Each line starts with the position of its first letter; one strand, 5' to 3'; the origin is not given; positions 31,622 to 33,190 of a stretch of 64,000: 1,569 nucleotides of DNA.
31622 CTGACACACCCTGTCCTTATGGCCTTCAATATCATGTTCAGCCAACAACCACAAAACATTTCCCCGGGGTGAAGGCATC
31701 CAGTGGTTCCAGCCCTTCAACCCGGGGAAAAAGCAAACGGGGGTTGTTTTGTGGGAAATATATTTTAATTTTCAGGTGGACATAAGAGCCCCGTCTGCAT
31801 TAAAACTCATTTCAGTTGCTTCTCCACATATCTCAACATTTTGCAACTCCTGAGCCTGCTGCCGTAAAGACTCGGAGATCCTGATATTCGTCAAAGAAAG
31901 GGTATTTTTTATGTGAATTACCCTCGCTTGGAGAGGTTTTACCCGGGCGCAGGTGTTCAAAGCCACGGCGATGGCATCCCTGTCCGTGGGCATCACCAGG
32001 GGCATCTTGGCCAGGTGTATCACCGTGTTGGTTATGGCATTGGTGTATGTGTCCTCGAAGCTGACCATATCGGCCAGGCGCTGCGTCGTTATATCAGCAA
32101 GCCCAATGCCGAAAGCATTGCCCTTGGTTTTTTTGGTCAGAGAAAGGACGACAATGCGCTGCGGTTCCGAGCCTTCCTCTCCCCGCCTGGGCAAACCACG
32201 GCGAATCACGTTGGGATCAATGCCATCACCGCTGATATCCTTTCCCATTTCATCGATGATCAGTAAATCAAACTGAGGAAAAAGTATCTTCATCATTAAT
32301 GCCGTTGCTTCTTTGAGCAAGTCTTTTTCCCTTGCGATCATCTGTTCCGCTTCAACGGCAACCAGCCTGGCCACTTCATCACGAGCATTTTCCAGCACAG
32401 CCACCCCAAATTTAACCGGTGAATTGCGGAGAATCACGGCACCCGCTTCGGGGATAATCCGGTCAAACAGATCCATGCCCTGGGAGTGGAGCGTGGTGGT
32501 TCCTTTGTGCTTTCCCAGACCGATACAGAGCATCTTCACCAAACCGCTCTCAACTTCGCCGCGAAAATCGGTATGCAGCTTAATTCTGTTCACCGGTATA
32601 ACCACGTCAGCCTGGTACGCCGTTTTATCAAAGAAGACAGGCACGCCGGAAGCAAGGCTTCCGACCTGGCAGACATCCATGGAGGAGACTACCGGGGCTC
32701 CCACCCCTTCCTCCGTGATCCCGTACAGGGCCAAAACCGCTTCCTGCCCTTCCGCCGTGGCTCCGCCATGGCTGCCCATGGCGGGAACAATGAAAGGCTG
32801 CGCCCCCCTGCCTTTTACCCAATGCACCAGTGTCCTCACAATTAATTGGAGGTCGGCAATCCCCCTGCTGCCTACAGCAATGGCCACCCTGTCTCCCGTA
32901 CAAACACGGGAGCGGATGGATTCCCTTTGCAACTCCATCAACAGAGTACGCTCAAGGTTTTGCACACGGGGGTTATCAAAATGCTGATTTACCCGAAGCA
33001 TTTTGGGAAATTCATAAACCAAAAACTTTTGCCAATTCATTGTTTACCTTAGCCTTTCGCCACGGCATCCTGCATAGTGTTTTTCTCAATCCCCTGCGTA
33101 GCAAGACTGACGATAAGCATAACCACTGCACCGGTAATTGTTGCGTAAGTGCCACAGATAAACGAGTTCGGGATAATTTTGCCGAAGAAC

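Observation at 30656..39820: Sigma-54 regulon coupling a symporter, a DUF2088/LarA-like protein and a KPR-family reductase to an NAD(P)-linked 2-oxoacid:ferredoxin oxidoreductase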

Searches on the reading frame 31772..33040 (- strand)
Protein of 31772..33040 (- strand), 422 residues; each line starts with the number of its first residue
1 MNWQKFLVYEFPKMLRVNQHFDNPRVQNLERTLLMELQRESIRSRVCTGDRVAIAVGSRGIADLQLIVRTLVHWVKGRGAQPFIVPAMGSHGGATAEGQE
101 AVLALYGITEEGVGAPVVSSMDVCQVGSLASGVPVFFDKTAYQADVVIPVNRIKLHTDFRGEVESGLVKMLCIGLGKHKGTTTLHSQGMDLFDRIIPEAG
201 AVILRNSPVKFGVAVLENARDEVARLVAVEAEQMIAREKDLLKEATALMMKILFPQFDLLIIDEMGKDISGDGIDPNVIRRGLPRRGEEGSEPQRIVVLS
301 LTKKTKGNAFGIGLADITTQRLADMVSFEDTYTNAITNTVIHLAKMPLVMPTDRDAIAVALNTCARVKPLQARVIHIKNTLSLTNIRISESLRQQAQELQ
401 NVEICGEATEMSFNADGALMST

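Call 3: search_protein_families(library=pfam, proteins=[window:31772-33040:-])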
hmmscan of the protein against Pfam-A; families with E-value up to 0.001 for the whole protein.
window:31772-33040:- (422 aa): 2 families
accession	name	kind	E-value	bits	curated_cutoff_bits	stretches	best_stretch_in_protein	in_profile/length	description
PF09861.14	Lar_N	-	3.8e-07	29.9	23.3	1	26-186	31-193/204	Lactate racemase N-terminal domain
PF04015.17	DUF362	-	5.3e-05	23.8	24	1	67-265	22-165/200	Domain of unknown function (DUF362)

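Call 5: search_protein_families(library=ncbifam, proteins=[window:31772-33040:-], max_evalue=0.00001)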
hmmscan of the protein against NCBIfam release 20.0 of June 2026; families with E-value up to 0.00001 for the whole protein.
window:31772-33040:- (422 aa): 2 families
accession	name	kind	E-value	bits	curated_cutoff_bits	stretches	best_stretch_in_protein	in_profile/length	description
NF052515.1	NPN_iso_grp_22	equivalog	8.2e-155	515.5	400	1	11-397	1-390/392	nickel pincer cofactor-dependent isomerase, group 22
NF052593.1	NPN_racem_MAR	equivalog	5e-06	25.4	500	1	27-191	36-201/415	nickel-dependent malate racemase, LarAH6 family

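Call 22: search_solved_structures(query=window:31772-33040:-, max_evalue=1, show_alignments=3)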
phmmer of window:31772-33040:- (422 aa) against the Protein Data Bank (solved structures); distinct sequences matched with E-value up to 1: 1.
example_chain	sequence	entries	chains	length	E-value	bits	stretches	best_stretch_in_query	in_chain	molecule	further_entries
7l6p_A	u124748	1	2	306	0.46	12.6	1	93-236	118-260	Dihydropteroate synthase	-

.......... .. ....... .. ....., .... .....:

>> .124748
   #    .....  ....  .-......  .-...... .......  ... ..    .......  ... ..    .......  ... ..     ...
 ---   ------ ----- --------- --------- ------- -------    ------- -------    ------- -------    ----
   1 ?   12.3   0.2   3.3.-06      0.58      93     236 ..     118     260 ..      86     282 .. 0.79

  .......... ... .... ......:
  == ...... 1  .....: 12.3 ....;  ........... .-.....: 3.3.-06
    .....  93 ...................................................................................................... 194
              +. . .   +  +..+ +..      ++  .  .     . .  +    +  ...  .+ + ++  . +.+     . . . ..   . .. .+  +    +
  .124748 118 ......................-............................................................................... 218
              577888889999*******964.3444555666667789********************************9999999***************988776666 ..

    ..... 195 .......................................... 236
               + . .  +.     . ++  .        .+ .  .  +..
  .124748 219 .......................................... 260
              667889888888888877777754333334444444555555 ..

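Call 23: find_homologous_proteins(query=window:31772-33040:-, max_evalue=1e-10)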
Query window:31772-33040:- (422 aa): 7982 proteins with E <= 1e-10 among 8000 candidates; the best 120 are listed.
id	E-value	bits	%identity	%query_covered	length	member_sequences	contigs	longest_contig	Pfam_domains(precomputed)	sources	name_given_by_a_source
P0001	2.1e-263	891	100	97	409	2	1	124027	PF09861.15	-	-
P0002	6.3e-131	455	51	97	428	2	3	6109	PF09861.15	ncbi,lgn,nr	ncbi:MAG: nickel-dependent lactate racemase [Actinobacteria bacterium]|nr:nickel-dependent lactate r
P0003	8.0e-129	448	50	97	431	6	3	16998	PF04015.18,PF09861.15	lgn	-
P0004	1.3e-128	447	52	97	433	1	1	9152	-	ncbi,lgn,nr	ncbi:MAG TPA: hypothetical protein VNT01_09265 [Symbiobacteriaceae bacterium]|nr:hypothetical protei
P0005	4.7e-128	446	52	96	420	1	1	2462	PF09861.15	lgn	-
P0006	1.2e-127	444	49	97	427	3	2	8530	PF04015.18,PF09861.15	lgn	-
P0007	1.8e-127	444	52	96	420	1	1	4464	PF09861.15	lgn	-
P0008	1.9e-127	444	52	96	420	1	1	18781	PF09861.15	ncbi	ncbi:MAG: nickel pincer cofactor-dependent isomerase, group 22 [Desulfitobacteriaceae bacterium]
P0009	4.2e-127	442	52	97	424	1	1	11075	PF04015.18,PF09861.15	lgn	-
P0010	5.3e-127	442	50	96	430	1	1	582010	PF04015.18,PF09861.15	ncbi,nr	ncbi:DUF2088 domain-containing protein [bacterium LRH843]|nr:DUF2088 domain-containing protein [bact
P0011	6.4e-127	442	53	97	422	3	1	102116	PF04015.18,PF09861.15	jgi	-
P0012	8.6e-127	441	52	96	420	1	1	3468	PF09861.15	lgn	-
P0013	9.4e-127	441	52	96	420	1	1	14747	PF09861.15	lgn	-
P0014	4.0e-126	439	49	97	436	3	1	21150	PF04015.18,PF09861.15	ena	-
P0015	4.2e-126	439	51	97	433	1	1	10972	-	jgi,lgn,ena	-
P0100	1.7e-117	411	52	84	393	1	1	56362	-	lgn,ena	-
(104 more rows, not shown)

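Call 24: find_encoding_contigs(protein=P0011, flank=10000, max_places=2)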
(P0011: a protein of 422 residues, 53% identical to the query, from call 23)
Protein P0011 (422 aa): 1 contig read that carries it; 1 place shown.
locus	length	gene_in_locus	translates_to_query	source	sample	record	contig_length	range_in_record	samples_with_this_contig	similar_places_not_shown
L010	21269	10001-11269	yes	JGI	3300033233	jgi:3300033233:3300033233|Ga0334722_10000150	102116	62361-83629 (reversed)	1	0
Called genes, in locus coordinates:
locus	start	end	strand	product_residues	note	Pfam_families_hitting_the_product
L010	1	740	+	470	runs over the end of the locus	PF01565:FAD_binding_4, PF02913:FAD-oxidase_C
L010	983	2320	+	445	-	PF13187:Fer4_9 (faint), PF13183:Fer4_8, PF13237:Fer4_10 (faint), PF12838:Fer4_7 (weak), PF13534:Fer4_17, PF02754:CCG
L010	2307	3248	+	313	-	PF02016:Peptidase_S66, PF17676:Peptidase_S66C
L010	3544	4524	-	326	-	PF03060:NMO, PF00977:His_biosynth (weak), PF01070:FMN_dh, PF03060:NMO, PF05690:ThiG (weak), PF00478:IMPDH (weak)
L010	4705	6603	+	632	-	PF13641:Glyco_tranf_2_3 (faint), PF13632:Glyco_trans_2_3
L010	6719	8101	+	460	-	PF01212:Beta_elim_lyase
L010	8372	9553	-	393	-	PF12704:MacB_PCD, PF02687:FtsX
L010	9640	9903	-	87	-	PF07870:DUF1657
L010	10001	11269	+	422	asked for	PF09861:Lar_N, PF04015:DUF362 (weak)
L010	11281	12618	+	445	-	PF08331:QueG_DUF1730, PF00037:Fer4 (faint), PF12838:Fer4_7 (faint), PF13484:Fer4_16, PF13646:HEAT_2 (weak)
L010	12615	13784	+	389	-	PF01555:N6_N4_Mtase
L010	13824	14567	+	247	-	PF00702:Hydrolase, PF13419:HAD_2, PF13242:Hydrolase_like (weak)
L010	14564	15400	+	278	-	PF01925:TauE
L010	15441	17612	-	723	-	PF00664:ABC_membrane, PF00005:ABC_tran, PF02463:SMC_N (faint)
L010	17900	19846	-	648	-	PF00664:ABC_membrane, PF02463:SMC_N (faint), PF00005:ABC_tran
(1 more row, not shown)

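Call 25: find_encoding_contigs(protein=P0008, flank=10000, max_places=2)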
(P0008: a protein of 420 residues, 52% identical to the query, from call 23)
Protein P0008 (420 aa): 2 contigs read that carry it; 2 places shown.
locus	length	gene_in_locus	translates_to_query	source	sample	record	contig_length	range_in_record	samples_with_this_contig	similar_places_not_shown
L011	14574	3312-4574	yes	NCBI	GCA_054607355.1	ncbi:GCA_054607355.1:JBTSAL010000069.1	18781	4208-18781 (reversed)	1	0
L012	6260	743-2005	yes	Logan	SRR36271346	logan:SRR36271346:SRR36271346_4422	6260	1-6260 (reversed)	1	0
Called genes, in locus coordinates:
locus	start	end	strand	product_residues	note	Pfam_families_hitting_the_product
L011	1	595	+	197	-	PF01614:IclR_C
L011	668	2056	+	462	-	PF01565:FAD_binding_4, PF02913:FAD-oxidase_C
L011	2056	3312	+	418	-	PF12838:Fer4_7 (weak), PF13183:Fer4_8, PF13484:Fer4_16 (weak), PF13534:Fer4_17, PF02754:CCG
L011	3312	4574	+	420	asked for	PF09861:Lar_N (weak)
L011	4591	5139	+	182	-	PF01558:POR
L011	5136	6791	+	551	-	PF14691:Fer4_20, PF01946:Thi4 (weak), PF00070:Pyr_redox (weak), PF00890:FAD_binding_2 (weak), PF01266:DAO, PF03486:HI0933_like (weak), PF07992:Pyr_redox_2, PF13450:NAD_binding_8, +8 more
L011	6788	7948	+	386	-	PF01855:POR_N, PF17147:PFOR_II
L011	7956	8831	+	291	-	PF02775:TPP_enzyme_C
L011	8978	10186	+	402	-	PF13433:Peripla_BP_5, PF13458:Peripla_BP_6, PF01094:ANF_receptor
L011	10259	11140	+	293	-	PF02653:BPD_transp_2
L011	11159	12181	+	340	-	PF02653:BPD_transp_2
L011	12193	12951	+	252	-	PF02463:SMC_N (faint), PF13476:AAA_23 (weak), PF00005:ABC_tran, PF13304:AAA_21 (faint), PF12399:BCA_ABC_TP_C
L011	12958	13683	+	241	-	PF20703:nSTAND1 (faint), PF00005:ABC_tran, PF13304:AAA_21 (faint)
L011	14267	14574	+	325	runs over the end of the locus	PF01946:Thi4 (weak), PF00890:FAD_binding_2 (weak), PF01266:DAO (faint), PF03486:HI0933_like (faint), PF07992:Pyr_redox_2, PF13738:Pyr_redox_3, PF00070:Pyr_redox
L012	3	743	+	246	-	?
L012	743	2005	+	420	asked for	PF09861:Lar_N (weak)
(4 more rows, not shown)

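Call 26: find_related_loci(query=window:31772-33040:-, collection=genome_contigs, flank=10000)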
Query window:31772-33040:- (422 aa) in genome_contigs; peptide patterns used: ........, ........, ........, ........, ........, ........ (x = any residue, [..] = any of these).
308 stretches matched a pattern; 211 encode a relative of the query (tblastn E <= 1e-3); the best 80 are kept; 80 distinct loci.
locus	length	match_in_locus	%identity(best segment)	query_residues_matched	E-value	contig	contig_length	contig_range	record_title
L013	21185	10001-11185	50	11-405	4e-122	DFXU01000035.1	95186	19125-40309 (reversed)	MAG TPA_asm: Bacillales bacterium UBA4100 UBA4100_contig_16574, whole genome shotgun sequence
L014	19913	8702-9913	50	11-414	1e-121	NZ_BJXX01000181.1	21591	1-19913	Aneurinibacillus danicus strain NBRC 102444 sequence181, whole genome shotgun sequence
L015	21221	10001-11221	48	11-417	2e-120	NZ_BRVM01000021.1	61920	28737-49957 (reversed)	Cytobacillus sp. NCCP-133 Sequence21, whole genome shotgun sequence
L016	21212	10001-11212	47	11-414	6e-120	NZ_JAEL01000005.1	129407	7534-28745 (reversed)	Bacillus sp. J33 BacJ33DRAFT_scaffold_3.4_C, whole genome shotgun sequence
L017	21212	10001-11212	47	11-414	4e-120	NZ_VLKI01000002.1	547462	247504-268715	Cytobacillus oceanisediminis strain CGMCC 1.10115 IQ19DRAFT_scaffold00002.2, whole genome shotgun sequence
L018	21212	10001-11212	47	11-414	1e-119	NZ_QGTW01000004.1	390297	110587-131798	Cytobacillus oceanisediminis strain 15_TX Ga0227248_104, whole genome shotgun sequence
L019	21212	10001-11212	47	11-414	3e-119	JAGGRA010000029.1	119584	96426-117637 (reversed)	Pseudomonas sp. ISL-84 ISL84_30, whole genome shotgun sequence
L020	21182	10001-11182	48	11-404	1e-118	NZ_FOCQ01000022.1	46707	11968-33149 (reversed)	Lihuaxuella thermophila strain DSM 46701, whole genome shotgun sequence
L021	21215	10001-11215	46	10-414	3e-114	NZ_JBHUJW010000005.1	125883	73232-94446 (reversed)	Brevibacillus sp. GCM10020057 strain CGMCC 1.18576 GCM70020057_16, whole genome shotgun sequence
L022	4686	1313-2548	44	10-421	2e-114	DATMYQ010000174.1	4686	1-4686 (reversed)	MAG TPA_asm: Patescibacteria group bacterium isolate SMAG_U13152 k141_95455, whole genome shotgun sequence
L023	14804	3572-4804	45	10-420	2e-113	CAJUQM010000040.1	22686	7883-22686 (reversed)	MAG TPA_asm: uncultured Oscillibacter sp. isolate MGBC163303 genome assembly, contig: MGBC163303.40, whole genome shotgu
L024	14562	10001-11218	45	11-415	4e-113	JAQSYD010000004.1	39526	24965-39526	MAG: Clostridia bacterium isolate L_E1_T20_A_bin.75 scaffold_1366, whole genome shotgun sequence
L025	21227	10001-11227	44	12-420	2e-112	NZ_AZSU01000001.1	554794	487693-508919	[Clostridium] ultunense DSM 10521 scaffold_1, whole genome shotgun sequence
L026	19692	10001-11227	46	11-419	4e-111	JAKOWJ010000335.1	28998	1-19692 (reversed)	MAG: Pseudomonadota bacterium isolate JPNG_maxbin.109 k201_172288, whole genome shotgun sequence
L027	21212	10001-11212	45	7-408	7e-111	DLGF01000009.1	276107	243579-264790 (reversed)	MAG TPA_asm: Sporomusaceae bacterium UBA7701 UBA7701_contig_110, whole genome shotgun sequence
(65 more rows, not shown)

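Call 36: search_solved_structures(query=A1, max_evalue=1, show_alignments=2)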
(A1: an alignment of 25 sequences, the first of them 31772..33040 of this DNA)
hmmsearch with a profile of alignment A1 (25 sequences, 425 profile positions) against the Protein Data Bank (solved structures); distinct sequences matched with E-value up to 1: 1.
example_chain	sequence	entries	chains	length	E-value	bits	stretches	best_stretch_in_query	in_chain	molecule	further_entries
3pzl_A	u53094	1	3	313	0.77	11.6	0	317-410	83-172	Agmatine ureohydrolase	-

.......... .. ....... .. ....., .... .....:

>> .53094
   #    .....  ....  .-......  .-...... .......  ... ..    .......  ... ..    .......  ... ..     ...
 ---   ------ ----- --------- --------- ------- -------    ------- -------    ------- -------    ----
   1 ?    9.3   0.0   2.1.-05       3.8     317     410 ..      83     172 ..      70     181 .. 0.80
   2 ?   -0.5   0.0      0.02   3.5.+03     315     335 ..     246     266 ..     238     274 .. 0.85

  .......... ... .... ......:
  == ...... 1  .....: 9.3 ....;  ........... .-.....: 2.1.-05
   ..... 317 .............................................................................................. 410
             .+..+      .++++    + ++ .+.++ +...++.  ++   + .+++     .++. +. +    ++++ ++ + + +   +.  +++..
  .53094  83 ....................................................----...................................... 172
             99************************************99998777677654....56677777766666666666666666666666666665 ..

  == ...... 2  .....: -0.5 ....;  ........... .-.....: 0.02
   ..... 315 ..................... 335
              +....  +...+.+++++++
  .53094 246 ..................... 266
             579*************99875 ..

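Call 42: find_encoding_contigs(protein=P0004, flank=10000, max_places=1)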
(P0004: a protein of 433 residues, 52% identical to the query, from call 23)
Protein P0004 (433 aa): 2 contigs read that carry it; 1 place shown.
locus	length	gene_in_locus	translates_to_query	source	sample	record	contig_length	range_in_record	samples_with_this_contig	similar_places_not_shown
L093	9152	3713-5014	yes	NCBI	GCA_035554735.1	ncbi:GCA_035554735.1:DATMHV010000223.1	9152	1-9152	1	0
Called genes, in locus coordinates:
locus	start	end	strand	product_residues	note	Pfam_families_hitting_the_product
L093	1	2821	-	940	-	PF00082:Peptidase_S8, PF20773:InhA-like_MAM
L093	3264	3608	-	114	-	PF01042:Ribonuc_L-PSP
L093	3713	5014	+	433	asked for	-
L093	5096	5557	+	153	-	PF13240:Zn_Ribbon_1, PF13248:Zn_ribbon_3 (weak), PF09685:MamF_MmsF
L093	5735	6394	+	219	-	PF03315:SDH_beta, PF01842:ACT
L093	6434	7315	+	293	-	PF03313:SDH_alpha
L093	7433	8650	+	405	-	PF01752:Peptidase_M9 (weak), PF13485:Peptidase_MA_2 (faint)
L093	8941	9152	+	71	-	PF05697:Trigger_N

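Call 43: find_encoding_contigs(protein=P0003, flank=10000, max_places=1)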
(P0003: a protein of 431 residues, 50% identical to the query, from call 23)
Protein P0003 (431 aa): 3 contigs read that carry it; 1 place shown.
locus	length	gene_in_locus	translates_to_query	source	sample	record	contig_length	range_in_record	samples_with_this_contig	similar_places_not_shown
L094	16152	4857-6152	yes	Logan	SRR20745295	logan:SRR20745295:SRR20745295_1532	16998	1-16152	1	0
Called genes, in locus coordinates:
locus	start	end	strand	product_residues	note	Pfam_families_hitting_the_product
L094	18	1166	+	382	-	PF02746:MR_MLE_N, PF13378:MR_MLE_C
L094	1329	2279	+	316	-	PF00294:PfkB, PF08543:Phos_pyr_kin (weak)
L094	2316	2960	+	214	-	PF01081:Aldolase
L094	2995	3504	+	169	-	PF04290:DctQ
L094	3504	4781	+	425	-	PF06808:DctM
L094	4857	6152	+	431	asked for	PF09861:Lar_N, PF04015:DUF362 (weak)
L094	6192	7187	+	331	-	PF00389:2-Hacid_dh, PF02826:2-Hacid_dh_C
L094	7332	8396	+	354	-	PF03480:DctP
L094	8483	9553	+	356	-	PF03480:DctP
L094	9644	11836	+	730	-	PF00920:ILVD_EDD_N, PF24877:ILV_EDD_C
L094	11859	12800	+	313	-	PF01136:Peptidase_U32 (faint)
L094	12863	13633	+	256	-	PF09339:HTH_IclR, PF01614:IclR_C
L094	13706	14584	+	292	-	PF01557:FAA_hydrolase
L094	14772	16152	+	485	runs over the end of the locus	PF00171:Aldedh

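Call 44: find_encoding_contigs(protein=P0015, flank=10000, max_places=1)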
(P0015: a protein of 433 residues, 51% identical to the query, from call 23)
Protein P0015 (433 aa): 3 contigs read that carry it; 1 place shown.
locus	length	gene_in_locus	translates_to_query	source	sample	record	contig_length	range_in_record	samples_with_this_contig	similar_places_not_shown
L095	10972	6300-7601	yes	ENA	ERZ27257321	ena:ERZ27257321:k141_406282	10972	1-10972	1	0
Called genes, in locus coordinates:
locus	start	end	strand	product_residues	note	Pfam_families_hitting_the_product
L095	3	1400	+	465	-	?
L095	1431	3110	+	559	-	-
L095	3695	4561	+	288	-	-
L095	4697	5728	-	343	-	PF02661:Fic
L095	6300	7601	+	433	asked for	-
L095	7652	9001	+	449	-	-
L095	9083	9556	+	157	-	PF12773:DZR (weak), PF13240:Zn_Ribbon_1, PF13248:Zn_ribbon_3 (weak), PF09685:MamF_MmsF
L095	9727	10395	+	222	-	PF03315:SDH_beta, PF01842:ACT, PF22629:ACT_AHAS_ss (faint)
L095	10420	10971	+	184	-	?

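Call 45: predict_structure(alignment_id=A1)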
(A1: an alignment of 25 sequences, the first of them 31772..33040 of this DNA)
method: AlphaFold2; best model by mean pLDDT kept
length: 422 residues; sequences in the alignment: 25
mean_pLDDT: 88.5   pTM: 0.85
mean pLDDT of the five models: 88.5, 88.0, 87.9, 87.9, 87.5
residues with pLDDT >= 90: 263; 70-90: 121; 50-70: 34; < 50: 4
segments of 3 or more residues with pLDDT < 50: none
pLDDT, mean of each block of 10 residues (from residue 1): 56 95 93 97 97 87 93 98 89 75 91 96 96 97 98 84 89 93 87 93 98 93 95 96 90 91 84 79 60 89 77 89 87 73 83 93 80 93 94 95 94 90 59
secondary structure, 60 per line:
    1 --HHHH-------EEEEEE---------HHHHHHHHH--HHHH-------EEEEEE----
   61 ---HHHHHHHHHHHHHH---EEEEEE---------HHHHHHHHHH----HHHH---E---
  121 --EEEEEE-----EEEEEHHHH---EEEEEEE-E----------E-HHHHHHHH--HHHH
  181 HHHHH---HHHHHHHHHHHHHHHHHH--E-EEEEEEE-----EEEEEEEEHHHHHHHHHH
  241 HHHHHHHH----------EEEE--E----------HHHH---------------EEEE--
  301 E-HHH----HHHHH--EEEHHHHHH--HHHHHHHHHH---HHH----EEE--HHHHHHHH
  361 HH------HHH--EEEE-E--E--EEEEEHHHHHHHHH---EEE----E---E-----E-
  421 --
elements in order: H3-6 E14-19 H29-37 H40-43 E51-56 H64-77 E81-86 H96-105 H110-113 E123-128 E134-138 H139-142 E146-152 H167-174 H177-185 H189-206 E211-217 E223-230 H231-248 E259-262 H276-279 E295-298 H310-314 E317-319 H320-325 H328-337 E348-350 H353-362 E374-377 E385-389 H390-398 E402-404

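Call 48: fold_search(model_id=the predicted structure, library=pdb)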
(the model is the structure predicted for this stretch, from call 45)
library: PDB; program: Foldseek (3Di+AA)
matches with E <= 10: 1296; with E <= 0.001: 18
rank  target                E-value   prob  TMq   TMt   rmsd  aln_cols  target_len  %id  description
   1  7s91                  2.0e-12  1.00  0.53  0.55   7.4       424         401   15  Structure of the malate racemase mar2 apoprotein from Thermoanaerobacterium thermosaccharolyticum at 2.25 angstroms reso (released 2021-10-13)
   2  6d6z                  2.3e-12  1.00  0.55  0.58   5.5       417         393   16  Structure of the malate racemase apoprotein from Thermoanaerobacterium thermosaccharolyticum (released 2019-04-24)
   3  2yjg_A                3.5e-12  1.00  0.55  0.56   9.0       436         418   14  Structure of the lactate racemase apoprotein from Thermoanaerobacterium thermosaccharolyticum (released 2012-05-30)
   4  5huq_B                5.0e-12  1.00  0.50  0.49   7.8       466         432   15  A tethered niacin-derived pincer complex with a nickel-carbon bond in lactate racemase (released 2016-02-10)
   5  9eia_B                9.7e-12  1.00  0.56  0.56   7.9       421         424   15  A broad-substrate spectrum lactate racemase A from Isosphaera pallida in complex with copurified D-lactate (released 2025-01-29)
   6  8ezf                  1.5e-11  1.00  0.52  0.53   6.8       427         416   16  A tethered niacin-derived pincer complex with a nickel-carbon or sulfite-carbon bond in lactate racemase R98A/R100A vari (released 2023-01-25)
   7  6c1w_A                1.6e-11  1.00  0.53  0.52   8.2       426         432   17  A tethered niacin-derived pincer complex with a nickel-carbon or sulfite-carbon bond in lactate racemase (released 2018-03-14)
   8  2yjg_B                2.5e-11  1.00  0.54  0.55   8.3       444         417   14  Structure of the lactate racemase apoprotein from Thermoanaerobacterium thermosaccharolyticum (released 2012-05-30)
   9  5huq_A                3.0e-11  1.00  0.52  0.51   7.1       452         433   16  A tethered niacin-derived pincer complex with a nickel-carbon bond in lactate racemase (released 2016-02-10)
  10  9eia_A                4.6e-11  1.00  0.56  0.56   6.1       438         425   14  A broad-substrate spectrum lactate racemase A from Isosphaera pallida in complex with copurified D-lactate (released 2025-01-29)
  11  9q3j_E                5.6e-11  1.00  0.53  0.50   8.9       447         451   12  Structures of LarA-like nickel-pincer nucleotide cofactor-utilizing enzyme with a single catalytic histidine residue f (released 2025-09-17)
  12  9q3j_G                5.9e-11  1.00  0.56  0.53   7.4       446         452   14  Structures of LarA-like nickel-pincer nucleotide cofactor-utilizing enzyme with a single catalytic histidine residue f (released 2025-09-17)
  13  8ezh                  1.4e-10  1.00  0.52  0.52   7.2       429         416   17  A tethered niacin-derived pincer complex with a nickel-carbon bond in lactate racemase R98A/R100A variant modeled with s (released 2023-01-25)
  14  9eid                  2.0e-10  1.00  0.55  0.55   7.9       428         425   15  A broad-substrate spectrum lactate racemase A from Isosphaera pallida in complex with D-2-Hydroxybutyrate (released 2025-01-29)
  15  9q3j_A                2.7e-10  1.00  0.54  0.50   8.0       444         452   13  Structures of LarA-like nickel-pincer nucleotide cofactor-utilizing enzyme with a single catalytic histidine residue f (released 2025-09-17)
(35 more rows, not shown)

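Call 70: find_encoding_contigs(protein=P0100, flank=10000, max_places=2)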
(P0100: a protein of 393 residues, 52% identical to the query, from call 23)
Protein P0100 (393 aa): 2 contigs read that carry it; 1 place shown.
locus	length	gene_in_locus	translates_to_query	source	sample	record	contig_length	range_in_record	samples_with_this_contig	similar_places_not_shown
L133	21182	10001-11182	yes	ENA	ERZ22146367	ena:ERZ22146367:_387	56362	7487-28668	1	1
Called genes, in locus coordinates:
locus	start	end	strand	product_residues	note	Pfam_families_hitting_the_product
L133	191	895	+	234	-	PF00037:Fer4 (weak), PF12797:Fer4_2 (faint), PF12838:Fer4_7 (weak), PF13183:Fer4_8 (faint), PF13187:Fer4_9 (weak), PF13484:Fer4_16 (faint)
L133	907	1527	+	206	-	-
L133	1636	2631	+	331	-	PF03480:DctP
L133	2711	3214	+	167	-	PF04290:DctQ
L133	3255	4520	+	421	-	PF06808:DctM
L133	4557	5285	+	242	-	PF17645:Amdase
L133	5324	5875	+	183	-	PF01558:POR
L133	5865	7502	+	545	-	PF14691:Fer4_20, PF00890:FAD_binding_2 (weak), PF01266:DAO, PF03486:HI0933_like (weak), PF07992:Pyr_redox_2, PF13450:NAD_binding_8, PF13187:Fer4_9 (weak), PF14697:Fer4_21 (weak), +5 more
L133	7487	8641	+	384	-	PF01855:POR_N, PF02780:Transketolase_C, PF17147:PFOR_II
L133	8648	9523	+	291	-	PF02775:TPP_enzyme_C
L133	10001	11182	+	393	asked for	-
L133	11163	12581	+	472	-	PF01565:FAD_binding_4, PF02913:FAD-oxidase_C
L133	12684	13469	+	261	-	PF09339:HTH_IclR, PF01614:IclR_C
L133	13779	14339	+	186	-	PF04471:Mrr_cat, PF22722:NA-iREase1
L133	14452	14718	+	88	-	PF13192:Thioredoxin_3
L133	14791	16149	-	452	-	-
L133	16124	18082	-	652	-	PF03176:MMPL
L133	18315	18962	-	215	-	PF14278:TetR_C_8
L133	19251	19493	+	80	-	PF19891:DUF6364 (weak)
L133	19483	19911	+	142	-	PF01850:PIN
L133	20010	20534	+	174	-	PF01966:HD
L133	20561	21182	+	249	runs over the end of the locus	PF08241:Methyltransf_11, PF08242:Methyltransf_12, PF13649:Methyltransf_25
